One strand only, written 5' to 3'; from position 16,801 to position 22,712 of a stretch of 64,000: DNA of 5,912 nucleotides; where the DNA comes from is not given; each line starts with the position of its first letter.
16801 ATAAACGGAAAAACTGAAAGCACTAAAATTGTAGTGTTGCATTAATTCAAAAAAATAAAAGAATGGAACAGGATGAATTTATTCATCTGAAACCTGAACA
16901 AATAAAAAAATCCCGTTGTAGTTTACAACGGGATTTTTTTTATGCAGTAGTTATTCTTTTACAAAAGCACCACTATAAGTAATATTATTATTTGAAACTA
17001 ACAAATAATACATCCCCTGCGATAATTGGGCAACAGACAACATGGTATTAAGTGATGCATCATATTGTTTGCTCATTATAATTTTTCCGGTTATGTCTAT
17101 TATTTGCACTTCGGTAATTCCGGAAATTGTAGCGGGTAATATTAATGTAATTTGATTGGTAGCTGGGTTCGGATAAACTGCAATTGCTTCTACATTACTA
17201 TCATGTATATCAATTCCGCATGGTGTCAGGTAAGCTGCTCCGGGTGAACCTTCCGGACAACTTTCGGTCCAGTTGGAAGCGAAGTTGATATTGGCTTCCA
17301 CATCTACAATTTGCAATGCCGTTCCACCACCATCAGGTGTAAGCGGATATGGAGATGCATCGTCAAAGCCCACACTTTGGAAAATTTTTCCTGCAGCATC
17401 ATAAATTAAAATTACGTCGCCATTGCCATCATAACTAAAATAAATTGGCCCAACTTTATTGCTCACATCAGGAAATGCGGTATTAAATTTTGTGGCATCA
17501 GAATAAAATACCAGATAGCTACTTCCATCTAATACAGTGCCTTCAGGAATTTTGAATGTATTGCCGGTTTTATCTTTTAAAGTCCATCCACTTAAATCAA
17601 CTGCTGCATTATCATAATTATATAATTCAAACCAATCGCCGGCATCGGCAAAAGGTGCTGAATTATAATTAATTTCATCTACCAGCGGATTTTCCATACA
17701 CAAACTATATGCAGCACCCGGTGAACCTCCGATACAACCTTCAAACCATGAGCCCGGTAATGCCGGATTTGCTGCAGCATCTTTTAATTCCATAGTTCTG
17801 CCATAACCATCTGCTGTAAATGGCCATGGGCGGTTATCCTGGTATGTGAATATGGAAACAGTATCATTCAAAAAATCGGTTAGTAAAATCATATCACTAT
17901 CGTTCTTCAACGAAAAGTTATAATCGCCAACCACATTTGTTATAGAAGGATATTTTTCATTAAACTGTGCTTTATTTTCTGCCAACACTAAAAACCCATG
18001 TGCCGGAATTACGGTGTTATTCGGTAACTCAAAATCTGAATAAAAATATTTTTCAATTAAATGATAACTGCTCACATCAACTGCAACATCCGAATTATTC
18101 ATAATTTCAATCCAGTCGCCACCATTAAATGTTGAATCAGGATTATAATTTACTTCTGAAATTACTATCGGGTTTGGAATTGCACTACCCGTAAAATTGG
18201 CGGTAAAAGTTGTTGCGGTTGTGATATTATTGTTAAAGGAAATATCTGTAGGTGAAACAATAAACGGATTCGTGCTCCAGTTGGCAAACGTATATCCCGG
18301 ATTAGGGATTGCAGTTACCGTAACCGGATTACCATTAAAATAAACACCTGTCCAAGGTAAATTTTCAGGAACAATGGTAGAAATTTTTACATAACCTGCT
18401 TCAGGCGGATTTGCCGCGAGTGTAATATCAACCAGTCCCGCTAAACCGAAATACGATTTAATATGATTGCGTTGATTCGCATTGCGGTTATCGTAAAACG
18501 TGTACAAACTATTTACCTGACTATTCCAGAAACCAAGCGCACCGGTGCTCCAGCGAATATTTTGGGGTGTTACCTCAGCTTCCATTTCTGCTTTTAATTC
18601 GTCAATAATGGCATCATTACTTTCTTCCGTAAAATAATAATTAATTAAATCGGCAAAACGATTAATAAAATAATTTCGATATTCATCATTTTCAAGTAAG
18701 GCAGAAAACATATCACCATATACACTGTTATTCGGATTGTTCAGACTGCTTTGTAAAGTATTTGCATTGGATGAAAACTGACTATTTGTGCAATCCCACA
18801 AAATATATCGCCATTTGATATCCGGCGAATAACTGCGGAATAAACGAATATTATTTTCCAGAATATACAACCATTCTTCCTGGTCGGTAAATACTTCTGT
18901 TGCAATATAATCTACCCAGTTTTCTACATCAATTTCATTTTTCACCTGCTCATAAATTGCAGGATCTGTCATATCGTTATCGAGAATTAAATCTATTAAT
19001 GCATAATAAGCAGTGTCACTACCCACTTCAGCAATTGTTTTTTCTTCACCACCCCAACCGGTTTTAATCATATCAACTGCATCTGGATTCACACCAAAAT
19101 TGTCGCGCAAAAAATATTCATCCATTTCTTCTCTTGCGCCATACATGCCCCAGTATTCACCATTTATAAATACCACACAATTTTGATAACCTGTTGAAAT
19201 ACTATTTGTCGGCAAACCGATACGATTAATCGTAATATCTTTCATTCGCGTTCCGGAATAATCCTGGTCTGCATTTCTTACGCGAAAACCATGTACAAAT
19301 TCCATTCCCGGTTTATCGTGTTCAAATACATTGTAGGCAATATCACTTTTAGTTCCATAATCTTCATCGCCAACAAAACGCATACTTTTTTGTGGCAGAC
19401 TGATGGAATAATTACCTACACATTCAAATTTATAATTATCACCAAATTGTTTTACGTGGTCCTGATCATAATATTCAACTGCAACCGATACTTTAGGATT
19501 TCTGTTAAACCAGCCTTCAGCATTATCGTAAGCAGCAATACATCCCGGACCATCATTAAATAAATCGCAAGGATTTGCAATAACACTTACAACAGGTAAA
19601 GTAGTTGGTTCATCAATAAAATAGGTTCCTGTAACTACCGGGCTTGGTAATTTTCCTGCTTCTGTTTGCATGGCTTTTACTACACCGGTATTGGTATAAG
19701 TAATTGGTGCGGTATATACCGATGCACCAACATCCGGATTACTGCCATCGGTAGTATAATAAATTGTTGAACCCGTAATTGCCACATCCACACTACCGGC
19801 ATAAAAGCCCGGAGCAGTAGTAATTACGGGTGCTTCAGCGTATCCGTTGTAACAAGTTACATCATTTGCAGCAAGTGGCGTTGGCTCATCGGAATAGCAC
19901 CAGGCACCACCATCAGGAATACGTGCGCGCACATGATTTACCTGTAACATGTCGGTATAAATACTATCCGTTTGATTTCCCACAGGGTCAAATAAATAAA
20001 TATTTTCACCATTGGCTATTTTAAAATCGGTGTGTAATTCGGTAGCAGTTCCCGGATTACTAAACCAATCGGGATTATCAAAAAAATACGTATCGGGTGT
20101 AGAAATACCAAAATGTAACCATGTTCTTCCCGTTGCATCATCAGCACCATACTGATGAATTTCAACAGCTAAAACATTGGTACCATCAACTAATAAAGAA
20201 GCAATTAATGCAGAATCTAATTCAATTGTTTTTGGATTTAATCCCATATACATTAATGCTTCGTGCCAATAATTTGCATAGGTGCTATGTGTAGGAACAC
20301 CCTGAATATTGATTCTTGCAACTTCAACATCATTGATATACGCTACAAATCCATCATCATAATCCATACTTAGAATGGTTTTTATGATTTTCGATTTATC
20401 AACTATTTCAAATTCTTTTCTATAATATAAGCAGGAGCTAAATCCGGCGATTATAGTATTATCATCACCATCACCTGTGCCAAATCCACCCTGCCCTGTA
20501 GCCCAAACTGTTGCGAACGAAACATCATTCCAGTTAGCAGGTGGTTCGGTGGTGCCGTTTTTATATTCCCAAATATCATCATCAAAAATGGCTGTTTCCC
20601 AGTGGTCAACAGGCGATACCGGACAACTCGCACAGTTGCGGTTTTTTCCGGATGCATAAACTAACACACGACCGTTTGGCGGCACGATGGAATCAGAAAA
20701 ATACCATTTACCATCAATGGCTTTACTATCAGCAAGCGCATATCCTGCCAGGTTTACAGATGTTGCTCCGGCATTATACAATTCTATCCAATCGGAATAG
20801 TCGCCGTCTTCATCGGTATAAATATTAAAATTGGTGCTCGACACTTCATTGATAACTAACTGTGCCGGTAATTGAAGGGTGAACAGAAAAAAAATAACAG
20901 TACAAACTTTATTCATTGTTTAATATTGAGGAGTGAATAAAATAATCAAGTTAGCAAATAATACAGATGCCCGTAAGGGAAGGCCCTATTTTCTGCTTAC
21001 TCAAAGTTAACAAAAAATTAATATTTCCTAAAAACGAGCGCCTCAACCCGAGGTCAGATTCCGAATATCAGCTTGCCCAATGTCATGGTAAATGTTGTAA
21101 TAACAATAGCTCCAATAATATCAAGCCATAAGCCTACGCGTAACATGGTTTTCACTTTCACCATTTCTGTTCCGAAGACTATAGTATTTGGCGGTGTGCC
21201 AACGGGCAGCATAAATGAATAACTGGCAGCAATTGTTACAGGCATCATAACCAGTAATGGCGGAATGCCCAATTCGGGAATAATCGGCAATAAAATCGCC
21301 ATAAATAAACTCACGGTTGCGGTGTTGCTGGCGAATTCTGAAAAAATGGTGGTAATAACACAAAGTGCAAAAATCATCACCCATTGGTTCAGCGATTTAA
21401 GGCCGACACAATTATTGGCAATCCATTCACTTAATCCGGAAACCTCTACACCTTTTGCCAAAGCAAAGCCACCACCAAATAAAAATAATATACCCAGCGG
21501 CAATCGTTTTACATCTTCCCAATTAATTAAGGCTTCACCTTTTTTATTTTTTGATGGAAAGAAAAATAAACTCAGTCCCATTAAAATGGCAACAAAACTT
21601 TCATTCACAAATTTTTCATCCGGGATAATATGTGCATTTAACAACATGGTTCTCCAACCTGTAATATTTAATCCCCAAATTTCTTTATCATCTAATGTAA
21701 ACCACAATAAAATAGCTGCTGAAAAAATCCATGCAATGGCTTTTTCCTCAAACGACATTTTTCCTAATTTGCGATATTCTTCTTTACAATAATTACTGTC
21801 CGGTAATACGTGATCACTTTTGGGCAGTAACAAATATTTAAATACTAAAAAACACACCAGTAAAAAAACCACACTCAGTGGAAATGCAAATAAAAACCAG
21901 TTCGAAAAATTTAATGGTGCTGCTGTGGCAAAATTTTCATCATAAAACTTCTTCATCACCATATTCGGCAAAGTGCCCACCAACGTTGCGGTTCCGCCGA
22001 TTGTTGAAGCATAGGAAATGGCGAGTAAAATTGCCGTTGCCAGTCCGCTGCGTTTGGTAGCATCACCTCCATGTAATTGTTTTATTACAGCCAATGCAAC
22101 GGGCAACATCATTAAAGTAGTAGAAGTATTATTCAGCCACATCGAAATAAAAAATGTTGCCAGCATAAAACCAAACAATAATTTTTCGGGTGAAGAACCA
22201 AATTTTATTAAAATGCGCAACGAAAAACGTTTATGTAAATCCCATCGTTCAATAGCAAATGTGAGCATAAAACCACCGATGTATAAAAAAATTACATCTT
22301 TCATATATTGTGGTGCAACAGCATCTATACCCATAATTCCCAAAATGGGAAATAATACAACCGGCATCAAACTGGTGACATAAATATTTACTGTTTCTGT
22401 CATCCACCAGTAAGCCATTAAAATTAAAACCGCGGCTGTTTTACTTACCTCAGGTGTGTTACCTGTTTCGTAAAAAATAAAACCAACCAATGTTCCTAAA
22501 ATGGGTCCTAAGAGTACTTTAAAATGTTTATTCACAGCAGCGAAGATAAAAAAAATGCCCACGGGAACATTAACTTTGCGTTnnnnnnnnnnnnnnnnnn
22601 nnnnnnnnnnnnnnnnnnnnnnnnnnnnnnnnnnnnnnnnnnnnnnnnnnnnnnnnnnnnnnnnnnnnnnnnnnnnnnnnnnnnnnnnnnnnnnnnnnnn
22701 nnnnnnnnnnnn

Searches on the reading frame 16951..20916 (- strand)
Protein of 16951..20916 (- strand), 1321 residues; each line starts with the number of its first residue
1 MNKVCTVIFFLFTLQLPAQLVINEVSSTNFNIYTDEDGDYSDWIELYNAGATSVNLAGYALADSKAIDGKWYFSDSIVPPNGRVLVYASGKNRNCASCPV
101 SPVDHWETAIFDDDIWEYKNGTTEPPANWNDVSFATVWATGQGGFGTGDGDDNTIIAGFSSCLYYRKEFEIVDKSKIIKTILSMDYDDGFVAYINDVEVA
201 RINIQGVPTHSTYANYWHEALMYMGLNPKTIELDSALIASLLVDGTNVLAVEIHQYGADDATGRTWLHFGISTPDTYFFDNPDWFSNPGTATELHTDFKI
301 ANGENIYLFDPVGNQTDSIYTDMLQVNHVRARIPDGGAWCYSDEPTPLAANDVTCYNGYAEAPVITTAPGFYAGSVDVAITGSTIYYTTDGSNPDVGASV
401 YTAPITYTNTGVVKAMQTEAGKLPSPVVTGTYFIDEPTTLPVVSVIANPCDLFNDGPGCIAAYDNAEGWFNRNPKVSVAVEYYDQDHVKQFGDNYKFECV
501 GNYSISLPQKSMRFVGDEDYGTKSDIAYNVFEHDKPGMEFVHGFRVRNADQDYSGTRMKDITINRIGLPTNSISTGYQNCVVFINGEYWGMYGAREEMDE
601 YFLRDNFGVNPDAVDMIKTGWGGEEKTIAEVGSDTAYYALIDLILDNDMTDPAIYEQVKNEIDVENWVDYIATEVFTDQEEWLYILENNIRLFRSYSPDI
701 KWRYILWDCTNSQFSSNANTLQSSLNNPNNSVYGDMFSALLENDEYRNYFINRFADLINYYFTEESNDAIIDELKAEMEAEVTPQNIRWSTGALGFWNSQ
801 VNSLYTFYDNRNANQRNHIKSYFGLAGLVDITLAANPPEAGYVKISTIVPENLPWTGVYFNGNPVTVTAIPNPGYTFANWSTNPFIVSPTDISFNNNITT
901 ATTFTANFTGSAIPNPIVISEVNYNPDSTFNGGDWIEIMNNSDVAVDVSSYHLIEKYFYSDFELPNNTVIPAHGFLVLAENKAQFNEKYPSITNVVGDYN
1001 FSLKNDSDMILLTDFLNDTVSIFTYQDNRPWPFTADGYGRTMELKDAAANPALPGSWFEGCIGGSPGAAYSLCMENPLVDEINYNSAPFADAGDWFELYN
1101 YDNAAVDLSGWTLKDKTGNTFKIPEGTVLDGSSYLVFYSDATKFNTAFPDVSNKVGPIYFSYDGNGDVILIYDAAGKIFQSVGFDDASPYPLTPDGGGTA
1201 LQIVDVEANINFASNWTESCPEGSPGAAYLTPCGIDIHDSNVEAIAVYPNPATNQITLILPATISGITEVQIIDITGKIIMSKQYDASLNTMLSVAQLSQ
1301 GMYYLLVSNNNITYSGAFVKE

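Call 38: search_protein_families(library=pfam, proteins=[window:16951-20916:-], max_evalue=0.001)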
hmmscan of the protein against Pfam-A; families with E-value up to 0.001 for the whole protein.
window:16951-20916:- (1321 aa): 6 families
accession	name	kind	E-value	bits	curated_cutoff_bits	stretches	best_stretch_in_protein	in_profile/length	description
PF00932.25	LTD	-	2.9e-42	143.9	34.3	3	1079-1184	10-107/109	Lamin Tail Domain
PF08757.17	CotH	-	1.5e-27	97.4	23.8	1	501-813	5-320/322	CotH kinase protein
PF13287.12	Fn3_assoc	-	4.6e-12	46.3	23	1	380-432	7-59/59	Fn3 associated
PF18962.6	Por_Secre_tail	-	1.4e-11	44.9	27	1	1247-1314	1-69/75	Secretion system C-terminal sorting domain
PF13290.12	CHB_HEX_C_1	-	6.3e-11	42.5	22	1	368-429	2-67/67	Chitobiase/beta-hexosaminidase C-terminal domain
PF18998.6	Flg_new_2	-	2.8e-07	30.9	23.6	1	857-909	17-70/73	Divergent InlB B-repeat domain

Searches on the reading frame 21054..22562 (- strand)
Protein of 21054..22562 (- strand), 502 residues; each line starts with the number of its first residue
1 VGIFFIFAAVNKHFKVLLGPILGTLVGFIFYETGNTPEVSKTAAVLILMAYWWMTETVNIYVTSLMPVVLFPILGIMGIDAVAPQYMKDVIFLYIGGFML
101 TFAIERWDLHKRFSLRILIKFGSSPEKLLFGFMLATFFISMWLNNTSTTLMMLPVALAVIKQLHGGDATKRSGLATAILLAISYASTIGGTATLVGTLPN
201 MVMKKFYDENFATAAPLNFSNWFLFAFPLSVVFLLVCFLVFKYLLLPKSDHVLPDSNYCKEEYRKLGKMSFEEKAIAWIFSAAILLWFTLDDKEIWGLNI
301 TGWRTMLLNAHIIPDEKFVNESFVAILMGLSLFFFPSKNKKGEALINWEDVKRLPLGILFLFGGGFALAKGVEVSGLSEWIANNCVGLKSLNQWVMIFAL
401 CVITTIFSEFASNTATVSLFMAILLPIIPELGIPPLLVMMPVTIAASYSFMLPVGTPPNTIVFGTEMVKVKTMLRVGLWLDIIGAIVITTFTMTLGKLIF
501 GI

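Call 38: search_protein_families(library=pfam, proteins=[window:21054-22562:-], max_evalue=0.001)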
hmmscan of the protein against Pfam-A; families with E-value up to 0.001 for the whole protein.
window:21054-22562:- (502 aa): 2 families
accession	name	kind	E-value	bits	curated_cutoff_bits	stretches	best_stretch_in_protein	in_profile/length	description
PF00939.25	Na_sulph_symp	-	1.1e-73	249.3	27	1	25-500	16-470/472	Sodium:sulfate symporter transmembrane region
PF03600.22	CitMHS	-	2.5e-59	201.5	31.9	2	51-383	2-275/336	Citrate transporter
